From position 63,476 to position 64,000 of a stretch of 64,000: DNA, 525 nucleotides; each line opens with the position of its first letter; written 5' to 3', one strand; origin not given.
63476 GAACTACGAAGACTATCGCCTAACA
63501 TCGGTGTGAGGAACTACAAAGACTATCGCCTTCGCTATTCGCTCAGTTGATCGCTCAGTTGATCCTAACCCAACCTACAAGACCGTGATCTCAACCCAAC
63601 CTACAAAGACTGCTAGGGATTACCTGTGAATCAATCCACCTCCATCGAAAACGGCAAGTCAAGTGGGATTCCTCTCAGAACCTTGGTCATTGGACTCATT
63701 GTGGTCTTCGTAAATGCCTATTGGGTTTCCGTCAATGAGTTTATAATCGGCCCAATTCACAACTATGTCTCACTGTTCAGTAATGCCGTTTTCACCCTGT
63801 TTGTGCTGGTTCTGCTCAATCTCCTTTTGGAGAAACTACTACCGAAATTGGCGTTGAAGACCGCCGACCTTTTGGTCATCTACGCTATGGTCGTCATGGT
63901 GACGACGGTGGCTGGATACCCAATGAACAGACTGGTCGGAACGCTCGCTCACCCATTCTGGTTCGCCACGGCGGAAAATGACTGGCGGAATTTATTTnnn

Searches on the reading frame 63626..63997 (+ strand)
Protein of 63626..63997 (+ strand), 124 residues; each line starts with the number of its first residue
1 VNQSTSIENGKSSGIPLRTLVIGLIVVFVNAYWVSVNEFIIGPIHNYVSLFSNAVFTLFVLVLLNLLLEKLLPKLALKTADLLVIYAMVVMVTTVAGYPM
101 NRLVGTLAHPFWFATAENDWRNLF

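Call 11: search_protein_families(library=pfam, proteins=[window:63626-63997:+], max_evalue=0.01)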
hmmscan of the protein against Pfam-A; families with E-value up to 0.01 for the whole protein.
window:63626-63997:+ (124 aa): 1 family
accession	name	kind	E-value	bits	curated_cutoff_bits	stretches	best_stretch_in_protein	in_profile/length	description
PF20581.3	DUF6785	-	3.8e-24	85.5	25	1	17-124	2-111/498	Family of unknown function (DUF6785)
